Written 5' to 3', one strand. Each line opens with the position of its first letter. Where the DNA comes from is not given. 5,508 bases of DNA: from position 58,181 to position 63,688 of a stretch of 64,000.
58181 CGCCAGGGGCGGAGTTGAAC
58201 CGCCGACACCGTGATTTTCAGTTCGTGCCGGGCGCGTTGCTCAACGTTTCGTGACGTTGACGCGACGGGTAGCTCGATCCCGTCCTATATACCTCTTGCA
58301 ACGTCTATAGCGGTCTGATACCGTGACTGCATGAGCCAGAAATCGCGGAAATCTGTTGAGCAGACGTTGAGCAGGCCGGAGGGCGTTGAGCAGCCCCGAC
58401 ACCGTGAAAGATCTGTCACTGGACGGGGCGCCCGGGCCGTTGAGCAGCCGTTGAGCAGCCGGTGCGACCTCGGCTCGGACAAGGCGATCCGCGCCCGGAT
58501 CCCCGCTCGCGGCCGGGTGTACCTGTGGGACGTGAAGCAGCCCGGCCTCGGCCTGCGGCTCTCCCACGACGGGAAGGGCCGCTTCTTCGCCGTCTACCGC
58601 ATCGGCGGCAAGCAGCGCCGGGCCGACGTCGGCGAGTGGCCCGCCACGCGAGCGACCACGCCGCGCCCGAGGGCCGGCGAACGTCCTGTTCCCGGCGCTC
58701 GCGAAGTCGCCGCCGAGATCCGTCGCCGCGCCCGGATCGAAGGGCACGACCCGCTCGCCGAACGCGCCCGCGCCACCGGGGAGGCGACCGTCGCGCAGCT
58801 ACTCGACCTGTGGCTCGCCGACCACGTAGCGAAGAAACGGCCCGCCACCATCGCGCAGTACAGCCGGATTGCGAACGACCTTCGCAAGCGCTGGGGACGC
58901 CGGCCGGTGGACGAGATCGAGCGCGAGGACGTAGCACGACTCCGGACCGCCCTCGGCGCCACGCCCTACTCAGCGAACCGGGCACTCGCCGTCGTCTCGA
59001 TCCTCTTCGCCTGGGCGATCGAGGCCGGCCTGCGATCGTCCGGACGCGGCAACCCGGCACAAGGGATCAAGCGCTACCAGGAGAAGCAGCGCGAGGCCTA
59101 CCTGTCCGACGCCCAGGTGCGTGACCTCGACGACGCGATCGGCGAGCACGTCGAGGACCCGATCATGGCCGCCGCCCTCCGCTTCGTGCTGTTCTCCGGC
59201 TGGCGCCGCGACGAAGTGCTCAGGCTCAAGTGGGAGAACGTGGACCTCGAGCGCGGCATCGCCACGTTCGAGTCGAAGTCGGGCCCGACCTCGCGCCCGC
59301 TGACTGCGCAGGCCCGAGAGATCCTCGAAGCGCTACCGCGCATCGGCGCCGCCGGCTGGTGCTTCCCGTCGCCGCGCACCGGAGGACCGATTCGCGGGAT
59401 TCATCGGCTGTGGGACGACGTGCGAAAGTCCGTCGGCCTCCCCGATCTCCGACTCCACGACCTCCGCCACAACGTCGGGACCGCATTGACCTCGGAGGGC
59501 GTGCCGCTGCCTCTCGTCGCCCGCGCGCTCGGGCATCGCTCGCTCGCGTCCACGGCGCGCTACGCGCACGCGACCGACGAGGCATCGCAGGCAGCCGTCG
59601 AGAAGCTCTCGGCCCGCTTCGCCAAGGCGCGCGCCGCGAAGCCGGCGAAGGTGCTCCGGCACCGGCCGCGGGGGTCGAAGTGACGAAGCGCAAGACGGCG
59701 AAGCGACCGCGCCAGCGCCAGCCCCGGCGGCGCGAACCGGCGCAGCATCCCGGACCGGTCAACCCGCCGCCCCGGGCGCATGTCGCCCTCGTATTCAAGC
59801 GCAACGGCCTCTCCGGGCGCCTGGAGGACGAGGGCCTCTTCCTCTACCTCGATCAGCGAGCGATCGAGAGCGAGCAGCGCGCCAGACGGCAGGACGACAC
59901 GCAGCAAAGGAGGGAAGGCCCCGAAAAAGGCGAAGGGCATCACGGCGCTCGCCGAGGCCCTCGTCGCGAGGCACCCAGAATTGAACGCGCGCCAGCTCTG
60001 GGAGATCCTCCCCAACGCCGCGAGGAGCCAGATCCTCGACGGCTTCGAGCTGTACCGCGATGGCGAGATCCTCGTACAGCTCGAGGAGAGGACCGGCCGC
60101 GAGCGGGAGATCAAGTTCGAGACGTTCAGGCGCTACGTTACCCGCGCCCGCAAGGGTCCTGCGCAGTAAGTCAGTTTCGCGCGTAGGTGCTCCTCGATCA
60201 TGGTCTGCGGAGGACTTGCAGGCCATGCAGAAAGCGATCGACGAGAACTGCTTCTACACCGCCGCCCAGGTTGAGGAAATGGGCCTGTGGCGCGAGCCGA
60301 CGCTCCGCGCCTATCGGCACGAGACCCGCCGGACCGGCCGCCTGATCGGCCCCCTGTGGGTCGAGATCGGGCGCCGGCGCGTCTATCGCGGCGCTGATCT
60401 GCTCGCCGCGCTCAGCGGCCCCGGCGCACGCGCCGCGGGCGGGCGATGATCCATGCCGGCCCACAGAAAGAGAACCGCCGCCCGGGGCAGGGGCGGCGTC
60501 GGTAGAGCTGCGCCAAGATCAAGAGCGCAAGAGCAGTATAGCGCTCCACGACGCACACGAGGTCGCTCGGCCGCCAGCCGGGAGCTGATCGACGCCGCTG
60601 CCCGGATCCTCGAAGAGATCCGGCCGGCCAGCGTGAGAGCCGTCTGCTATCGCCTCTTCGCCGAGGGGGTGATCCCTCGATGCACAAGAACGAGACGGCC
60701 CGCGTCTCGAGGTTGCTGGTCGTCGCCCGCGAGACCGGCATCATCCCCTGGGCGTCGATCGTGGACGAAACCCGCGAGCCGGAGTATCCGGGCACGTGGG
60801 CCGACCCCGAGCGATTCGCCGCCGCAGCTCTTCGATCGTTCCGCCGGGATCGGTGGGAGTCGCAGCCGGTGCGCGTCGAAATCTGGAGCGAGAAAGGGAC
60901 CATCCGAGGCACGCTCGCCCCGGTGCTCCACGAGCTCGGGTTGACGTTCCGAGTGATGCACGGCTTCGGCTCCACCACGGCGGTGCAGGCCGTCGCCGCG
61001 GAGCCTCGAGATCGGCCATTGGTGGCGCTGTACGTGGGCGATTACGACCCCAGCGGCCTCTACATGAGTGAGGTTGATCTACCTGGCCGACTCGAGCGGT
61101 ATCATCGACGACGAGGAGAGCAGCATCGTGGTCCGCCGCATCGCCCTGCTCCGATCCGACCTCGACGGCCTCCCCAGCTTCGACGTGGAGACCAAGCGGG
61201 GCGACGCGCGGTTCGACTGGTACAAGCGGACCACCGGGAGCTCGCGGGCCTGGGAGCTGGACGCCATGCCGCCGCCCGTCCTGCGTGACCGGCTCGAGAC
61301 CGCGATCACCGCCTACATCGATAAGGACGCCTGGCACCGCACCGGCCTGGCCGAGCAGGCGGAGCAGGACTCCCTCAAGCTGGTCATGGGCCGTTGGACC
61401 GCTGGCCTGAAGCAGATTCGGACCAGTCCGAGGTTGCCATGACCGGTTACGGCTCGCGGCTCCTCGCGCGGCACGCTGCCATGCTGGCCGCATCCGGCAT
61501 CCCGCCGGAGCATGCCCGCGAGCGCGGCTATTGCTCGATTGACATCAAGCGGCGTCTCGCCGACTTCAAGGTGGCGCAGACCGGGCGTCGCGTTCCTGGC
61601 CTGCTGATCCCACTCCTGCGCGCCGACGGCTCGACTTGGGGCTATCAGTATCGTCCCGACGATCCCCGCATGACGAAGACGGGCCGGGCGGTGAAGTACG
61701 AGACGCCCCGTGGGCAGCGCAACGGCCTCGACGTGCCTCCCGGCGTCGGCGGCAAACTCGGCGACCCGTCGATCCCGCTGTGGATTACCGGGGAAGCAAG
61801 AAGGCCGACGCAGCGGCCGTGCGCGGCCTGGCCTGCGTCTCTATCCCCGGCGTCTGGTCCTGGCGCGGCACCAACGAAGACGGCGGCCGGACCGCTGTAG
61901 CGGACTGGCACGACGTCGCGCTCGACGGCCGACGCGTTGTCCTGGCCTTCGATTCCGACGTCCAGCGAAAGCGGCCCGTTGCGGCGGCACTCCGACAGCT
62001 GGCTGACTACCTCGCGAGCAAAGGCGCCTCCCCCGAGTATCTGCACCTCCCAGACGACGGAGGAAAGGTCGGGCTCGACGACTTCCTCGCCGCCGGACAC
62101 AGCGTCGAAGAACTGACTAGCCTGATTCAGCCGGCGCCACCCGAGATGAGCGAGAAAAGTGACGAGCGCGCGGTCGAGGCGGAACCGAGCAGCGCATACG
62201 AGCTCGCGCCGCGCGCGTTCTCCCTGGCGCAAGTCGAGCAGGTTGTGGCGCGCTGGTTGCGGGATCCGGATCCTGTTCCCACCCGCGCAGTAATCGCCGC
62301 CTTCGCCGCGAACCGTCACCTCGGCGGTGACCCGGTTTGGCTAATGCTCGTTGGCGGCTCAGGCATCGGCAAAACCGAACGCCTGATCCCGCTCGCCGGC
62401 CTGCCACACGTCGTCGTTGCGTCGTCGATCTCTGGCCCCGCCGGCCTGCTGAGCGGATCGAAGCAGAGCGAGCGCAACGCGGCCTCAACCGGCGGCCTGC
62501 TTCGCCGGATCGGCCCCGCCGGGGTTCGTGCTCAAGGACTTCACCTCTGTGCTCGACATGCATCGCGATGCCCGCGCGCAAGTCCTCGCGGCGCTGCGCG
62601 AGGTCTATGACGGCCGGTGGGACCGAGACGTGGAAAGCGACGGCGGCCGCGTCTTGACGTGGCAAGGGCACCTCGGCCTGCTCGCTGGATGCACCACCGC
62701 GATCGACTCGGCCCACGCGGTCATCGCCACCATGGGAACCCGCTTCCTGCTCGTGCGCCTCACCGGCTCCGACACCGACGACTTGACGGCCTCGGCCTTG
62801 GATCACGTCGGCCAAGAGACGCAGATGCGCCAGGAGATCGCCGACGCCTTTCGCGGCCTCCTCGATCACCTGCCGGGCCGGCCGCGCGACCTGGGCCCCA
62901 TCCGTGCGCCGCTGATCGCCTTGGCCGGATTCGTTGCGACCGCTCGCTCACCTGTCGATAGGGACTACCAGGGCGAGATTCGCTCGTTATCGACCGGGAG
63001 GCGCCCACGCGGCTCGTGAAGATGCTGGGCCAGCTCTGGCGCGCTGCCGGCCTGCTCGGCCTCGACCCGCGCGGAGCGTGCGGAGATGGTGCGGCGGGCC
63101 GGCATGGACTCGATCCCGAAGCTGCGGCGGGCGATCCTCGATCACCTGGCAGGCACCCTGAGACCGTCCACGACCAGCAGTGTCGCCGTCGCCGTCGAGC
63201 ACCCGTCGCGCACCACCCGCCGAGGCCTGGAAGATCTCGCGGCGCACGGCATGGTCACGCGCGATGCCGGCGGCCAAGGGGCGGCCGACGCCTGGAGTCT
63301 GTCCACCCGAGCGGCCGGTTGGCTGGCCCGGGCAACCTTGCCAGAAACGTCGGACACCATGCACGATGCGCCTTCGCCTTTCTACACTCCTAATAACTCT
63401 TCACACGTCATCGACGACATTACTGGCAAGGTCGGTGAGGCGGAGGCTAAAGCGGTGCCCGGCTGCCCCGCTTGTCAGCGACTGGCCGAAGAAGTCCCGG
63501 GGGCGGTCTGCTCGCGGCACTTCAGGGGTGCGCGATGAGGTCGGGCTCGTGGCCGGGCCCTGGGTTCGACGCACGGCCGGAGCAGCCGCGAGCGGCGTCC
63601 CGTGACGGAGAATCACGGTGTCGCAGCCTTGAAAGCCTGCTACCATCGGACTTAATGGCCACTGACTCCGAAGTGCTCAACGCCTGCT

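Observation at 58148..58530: tRNA-3'-end-like tandem repeats (T-arm + acceptor + CCA) form the att boundary of an integrase element, but no tRNA body is present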

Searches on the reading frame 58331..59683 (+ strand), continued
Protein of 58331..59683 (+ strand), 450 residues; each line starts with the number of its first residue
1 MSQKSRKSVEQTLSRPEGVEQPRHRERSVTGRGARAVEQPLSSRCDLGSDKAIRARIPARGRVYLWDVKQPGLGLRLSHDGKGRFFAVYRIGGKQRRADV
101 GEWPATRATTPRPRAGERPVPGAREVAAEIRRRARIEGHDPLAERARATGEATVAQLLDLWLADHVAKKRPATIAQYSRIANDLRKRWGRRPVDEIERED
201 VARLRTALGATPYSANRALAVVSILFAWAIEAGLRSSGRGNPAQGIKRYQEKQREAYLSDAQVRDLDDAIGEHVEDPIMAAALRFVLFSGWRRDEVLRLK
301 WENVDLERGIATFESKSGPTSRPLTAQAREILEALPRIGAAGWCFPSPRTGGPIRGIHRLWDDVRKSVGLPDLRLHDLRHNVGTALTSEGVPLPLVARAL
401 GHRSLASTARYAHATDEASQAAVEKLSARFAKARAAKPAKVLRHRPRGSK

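Call 50: search_protein_families(library=pfam, proteins=[L001:11245-12060:+, L001:12868-14607:+, L001:14832-15419:+, L001:16049-17872:+, L001:17894-18619:+, L001:18616-19521:+, L001:19893-20480:-, L001:20918-21241:-], max_evalue=0.01)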
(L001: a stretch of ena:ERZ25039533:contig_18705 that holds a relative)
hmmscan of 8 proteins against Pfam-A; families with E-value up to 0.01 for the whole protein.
L001:11245-12060:+ (271 aa): 13 families
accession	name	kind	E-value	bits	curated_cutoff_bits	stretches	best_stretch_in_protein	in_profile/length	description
PF13412.12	HTH_24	-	6.5e-08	32.5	21.9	1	65-107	1-43/48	Winged helix-turn-helix DNA-binding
PF02954.25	HTH_8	-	1.6e-06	28.2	22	1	65-103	2-40/42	Bacterial regulatory protein, Fis family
PF13936.12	HTH_38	-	1.7e-06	28.1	27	1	65-103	5-42/44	Helix-turn-helix domain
PF13384.12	HTH_23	-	3.7e-06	27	24.6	1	71-110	9-47/50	Homeodomain-like domain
PF13404.12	HTH_AsnC-type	-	1.1e-05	25.6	27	1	67-104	3-40/42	AsnC-type helix-turn-helix domain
PF13518.12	HTH_28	-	0.00056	20.4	25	1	71-104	4-35/52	Helix-turn-helix domain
PF08281.18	Sigma70_r4_2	-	0.00063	19.8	25.7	1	78-103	23-48/54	Sigma-70, region 4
PF13545.12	HTH_Crp_2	-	0.0013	19.1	27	1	58-107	1-48/70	Crp-like helix-turn-helix domain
PF13551.12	HTH_29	-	0.0039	17.7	28.1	1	79-116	9-49/64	Winged helix-turn helix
PF04545.22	Sigma70_r4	-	0.0049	16.8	24.1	0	65-103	5-42/50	Sigma-70, region 4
PF13556.12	HTH_30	-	0.0057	16.9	27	0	79-107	10-38/59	PucR C-terminal helix-turn-helix domain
PF00126.33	HTH_1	-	0.0059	17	26.6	0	88-108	20-40/60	Bacterial regulatory helix-turn-helix protein, lysR family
PF04967.18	HTH_10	-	0.0087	16.3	23.1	0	82-108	24-50/53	HTH DNA binding domain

L001:12868-14607:+ (579 aa): 3 families
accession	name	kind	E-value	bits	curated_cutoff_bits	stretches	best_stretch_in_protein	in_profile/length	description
PF13481.12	AAA_25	-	5.9e-25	88.5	27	1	281-430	24-194/195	AAA domain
PF01807.25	Zn_ribbon_DnaG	-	0.0016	18.6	24.9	1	29-72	33-75/98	CHC2 zinc finger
PF13555.12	AAA_29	-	0.0024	18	27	1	290-312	23-44/61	P-loop containing region of AAA domain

L001:14832-15419:+ (195 aa): 0 families

L001:16049-17872:+ (607 aa): 1 family
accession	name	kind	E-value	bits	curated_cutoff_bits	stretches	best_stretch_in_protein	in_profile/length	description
PF05127.21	NAT10_TcmA_helicase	-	0.00011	22.6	22.7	1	60-171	2-103/176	RNA cytidine acetyltransferase NAT10/TcmA, helicase domain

L001:17894-18619:+ (241 aa): 0 families

L001:18616-19521:+ (301 aa): 0 families

L001:19893-20480:- (195 aa): 0 families

L001:20918-21241:- (107 aa): 0 families

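Call 51: search_protein_families(library=phrogs, proteins=[L001:12868-14607:+, L001:16049-17872:+], max_evalue=0.001)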
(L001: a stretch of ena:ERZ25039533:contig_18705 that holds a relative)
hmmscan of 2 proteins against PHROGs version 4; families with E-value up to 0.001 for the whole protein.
L001:12868-14607:+ (579 aa): 17 families
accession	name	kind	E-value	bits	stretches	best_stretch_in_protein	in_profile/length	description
phrog_239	-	DNA, RNA and nucleotide metabolism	8.2e-19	69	1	86-458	147-544/801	DNA primase/helicase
phrog_3123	-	unknown function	4.7e-13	49.6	2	373-436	454-515/583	-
phrog_906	-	DNA, RNA and nucleotide metabolism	2e-11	44.4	1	290-444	527-691/872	DNA polymerase/primase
phrog_6088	-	DNA, RNA and nucleotide metabolism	3.5e-09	36.6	1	84-257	152-302/772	DNA primase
phrog_19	-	DNA, RNA and nucleotide metabolism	4.6e-09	36.7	1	365-447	444-535/621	DnaB-like replicative helicase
phrog_2850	-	unknown function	2.3e-08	34.4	1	297-432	165-313/465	-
phrog_2597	-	DNA, RNA and nucleotide metabolism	3.2e-08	33.6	1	267-436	344-524/747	DNA primase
phrog_6357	-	unknown function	9.9e-08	32.6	1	367-446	111-184/321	-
phrog_6012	-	DNA, RNA and nucleotide metabolism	1.2e-06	29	1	290-436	148-302/447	DNA helicase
phrog_243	-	DNA, RNA and nucleotide metabolism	1.6e-06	28.3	1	374-432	140-197/273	DnaB-like replicative helicase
phrog_26214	-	unknown function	4.8e-06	26.4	1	289-429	54-184/420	-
phrog_3228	-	DNA, RNA and nucleotide metabolism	1.2e-05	24.8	1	297-446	381-551/766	replicative helicase-primase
phrog_360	-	DNA, RNA and nucleotide metabolism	1.4e-05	26.1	1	28-65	30-66/133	DNA primase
phrog_1284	-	unknown function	4.1e-05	24.1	1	290-428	35-186/306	-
phrog_97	-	other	6.8e-05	23.2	1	288-390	70-178/506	UvsX-like recombinase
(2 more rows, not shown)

L001:16049-17872:+ (607 aa): 4 families
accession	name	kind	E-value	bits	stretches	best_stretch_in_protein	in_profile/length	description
phrog_2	-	head and packaging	8.8e-24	85.3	1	60-446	282-587/807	terminase large subunit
phrog_9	-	head and packaging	8.5e-08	32.5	1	56-210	224-366/812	terminase large subunit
phrog_7579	-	head and packaging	7.7e-06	26.3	1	55-211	17-155/239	terminase large subunit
phrog_38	-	head and packaging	0.00018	21.3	0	243-364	496-616/760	terminase large subunit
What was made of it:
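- The island encodes a primase/helicase and a terminase-large-subunit-like protein (calls 50, 51).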

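Call 64: search_protein_families(library=pfam, proteins=[L001:12153-12425:+, L001:12429-12656:+, L001:12653-12868:+], max_evalue=0.5)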
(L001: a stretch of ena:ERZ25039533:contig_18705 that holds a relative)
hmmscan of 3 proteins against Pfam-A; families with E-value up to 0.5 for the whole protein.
L001:12153-12425:+ (90 aa): 0 families

L001:12429-12656:+ (75 aa): 0 families

L001:12653-12868:+ (71 aa): 0 families

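Call 66: find_related_loci(query=P0001, collection=viral_contigs, flank=3000)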
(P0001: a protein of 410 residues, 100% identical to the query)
Query P0001 (410 aa) in viral_contigs; peptide patterns used: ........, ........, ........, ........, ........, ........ (x = any residue, [..] = any of these).
6 stretches matched a pattern, but none encodes a relative of the query by tblastn (E <= 1e-3).

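Call 68: find_encoding_contigs(protein=P0004, flank=3000, max_places=1)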
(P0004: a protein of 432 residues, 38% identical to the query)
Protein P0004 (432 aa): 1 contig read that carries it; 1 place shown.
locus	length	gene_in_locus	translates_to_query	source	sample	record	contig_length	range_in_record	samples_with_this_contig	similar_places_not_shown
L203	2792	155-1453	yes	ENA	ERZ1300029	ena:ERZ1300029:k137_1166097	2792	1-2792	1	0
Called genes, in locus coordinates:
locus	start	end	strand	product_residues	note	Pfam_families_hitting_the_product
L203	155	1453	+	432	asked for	PF13356:Arm-DNA-bind_3, PF22022:Phage_int_M (weak), PF00589:Phage_integrase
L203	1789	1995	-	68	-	-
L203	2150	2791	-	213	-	?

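Call 69: find_encoding_contigs(protein=P0007, flank=3000, max_places=1)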
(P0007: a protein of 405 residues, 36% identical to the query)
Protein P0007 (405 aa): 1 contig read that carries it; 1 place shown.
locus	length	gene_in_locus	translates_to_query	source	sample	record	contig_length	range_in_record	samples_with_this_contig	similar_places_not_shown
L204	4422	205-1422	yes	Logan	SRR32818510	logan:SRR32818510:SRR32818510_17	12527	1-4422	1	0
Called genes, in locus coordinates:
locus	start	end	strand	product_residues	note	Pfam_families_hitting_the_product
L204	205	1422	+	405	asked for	PF13356:Arm-DNA-bind_3, PF22022:Phage_int_M, PF00589:Phage_integrase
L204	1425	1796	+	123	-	-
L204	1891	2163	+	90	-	PF12728:HTH_17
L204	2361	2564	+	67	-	-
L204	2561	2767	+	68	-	-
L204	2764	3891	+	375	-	PF13481:AAA_25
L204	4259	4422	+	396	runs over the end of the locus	-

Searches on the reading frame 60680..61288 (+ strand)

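Call 9: search_protein_families(library=pfam, proteins=[window:60680-61288:+], max_evalue=0.01)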
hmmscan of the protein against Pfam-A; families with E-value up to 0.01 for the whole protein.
window:60680-61288:+ (202 aa): 0 families

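Call 51: search_protein_families(library=phrogs, proteins=[window:60680-61288:+], max_evalue=0.001)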
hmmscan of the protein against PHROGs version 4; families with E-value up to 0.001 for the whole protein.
window:60680-61288:+ (202 aa): 1 family
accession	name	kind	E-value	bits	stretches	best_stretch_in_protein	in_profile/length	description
phrog_6247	-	DNA, RNA and nucleotide metabolism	2.2e-24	87.2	1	5-144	57-200/303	DNA topoisomerase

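Call 64: search_protein_families(library=pfam, proteins=[window:60680-61288:+], max_evalue=0.5)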
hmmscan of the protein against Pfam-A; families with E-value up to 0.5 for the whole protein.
window:60680-61288:+ (202 aa): 0 families

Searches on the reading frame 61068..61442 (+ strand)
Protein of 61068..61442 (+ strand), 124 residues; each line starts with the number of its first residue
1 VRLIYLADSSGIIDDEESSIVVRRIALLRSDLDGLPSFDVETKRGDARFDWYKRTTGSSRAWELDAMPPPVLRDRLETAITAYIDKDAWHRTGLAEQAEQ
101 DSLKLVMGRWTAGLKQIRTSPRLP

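Call 9: search_protein_families(library=pfam, proteins=[window:61068-61442:+], max_evalue=0.01)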
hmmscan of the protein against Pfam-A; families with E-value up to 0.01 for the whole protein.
window:61068-61442:+ (124 aa): 0 families

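Call 51: search_protein_families(library=phrogs, proteins=[window:61068-61442:+], max_evalue=0.001)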
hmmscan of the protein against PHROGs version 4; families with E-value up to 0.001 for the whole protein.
window:61068-61442:+ (124 aa): 1 family
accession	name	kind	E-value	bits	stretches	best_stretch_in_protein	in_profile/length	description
phrog_6247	-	DNA, RNA and nucleotide metabolism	4.5e-09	36.9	1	17-114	200-296/303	DNA topoisomerase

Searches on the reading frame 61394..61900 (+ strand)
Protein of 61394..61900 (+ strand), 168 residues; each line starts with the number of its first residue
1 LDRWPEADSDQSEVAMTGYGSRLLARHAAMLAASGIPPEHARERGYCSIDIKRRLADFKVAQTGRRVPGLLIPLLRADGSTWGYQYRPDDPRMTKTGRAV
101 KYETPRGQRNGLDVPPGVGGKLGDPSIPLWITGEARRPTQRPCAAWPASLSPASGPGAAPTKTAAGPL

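Call 50: search_protein_families(library=pfam, proteins=[window:61394-61900:+], max_evalue=0.01)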
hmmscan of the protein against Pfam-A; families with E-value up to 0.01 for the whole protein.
window:61394-61900:+ (168 aa): 0 families

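Call 51: search_protein_families(library=phrogs, proteins=[window:61394-61900:+], max_evalue=0.001)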
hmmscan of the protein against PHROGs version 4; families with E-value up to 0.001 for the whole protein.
window:61394-61900:+ (168 aa): 1 family
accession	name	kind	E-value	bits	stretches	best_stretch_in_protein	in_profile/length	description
phrog_849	-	DNA, RNA and nucleotide metabolism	0.00041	20.4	1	2-109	124-225/435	DNA primase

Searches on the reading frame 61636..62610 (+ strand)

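Call 51: search_protein_families(library=phrogs, proteins=[window:61636-62610:+], max_evalue=0.001)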
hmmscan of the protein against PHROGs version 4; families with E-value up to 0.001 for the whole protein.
window:61636-62610:+ (324 aa): 0 families

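Call 64: search_protein_families(library=pfam, proteins=[window:61636-62610:+], max_evalue=0.5)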
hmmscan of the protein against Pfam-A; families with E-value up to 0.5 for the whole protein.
window:61636-62610:+ (324 aa): 1 family
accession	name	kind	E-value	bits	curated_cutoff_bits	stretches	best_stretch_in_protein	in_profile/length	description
PF12965.13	DUF3854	-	1.7e-14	54.3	23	1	53-153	18-125/130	Domain of unknown function (DUF3854)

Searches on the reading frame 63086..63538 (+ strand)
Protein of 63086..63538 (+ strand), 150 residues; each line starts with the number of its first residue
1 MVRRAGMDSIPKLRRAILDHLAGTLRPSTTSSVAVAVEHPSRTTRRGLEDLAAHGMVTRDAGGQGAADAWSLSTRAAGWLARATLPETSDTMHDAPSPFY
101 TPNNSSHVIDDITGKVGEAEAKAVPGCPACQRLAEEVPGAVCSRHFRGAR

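Call 9: search_protein_families(library=pfam, proteins=[window:63086-63538:+], max_evalue=0.01)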
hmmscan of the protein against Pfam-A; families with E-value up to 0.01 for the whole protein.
window:63086-63538:+ (150 aa): 4 families
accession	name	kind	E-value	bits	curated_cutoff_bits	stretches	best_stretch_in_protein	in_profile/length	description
PF04703.18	FaeA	-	0.00092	19.9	20.7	1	16-73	4-61/62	FaeA-like protein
PF25213.1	HVO_A0261_N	-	0.0038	17.5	35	1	14-62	13-59/86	HVO_A0261 N-terminal domain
PF09339.16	HTH_IclR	-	0.009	16.2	22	0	16-60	7-51/52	IclR helix-turn-helix domain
PF12840.13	HTH_20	-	0.0094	16.4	27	0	13-58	5-49/51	Helix-turn-helix domain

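Call 51: search_protein_families(library=phrogs, proteins=[window:63086-63538:+], max_evalue=0.001)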
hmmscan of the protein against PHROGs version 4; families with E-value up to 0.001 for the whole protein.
window:63086-63538:+ (150 aa): 0 families
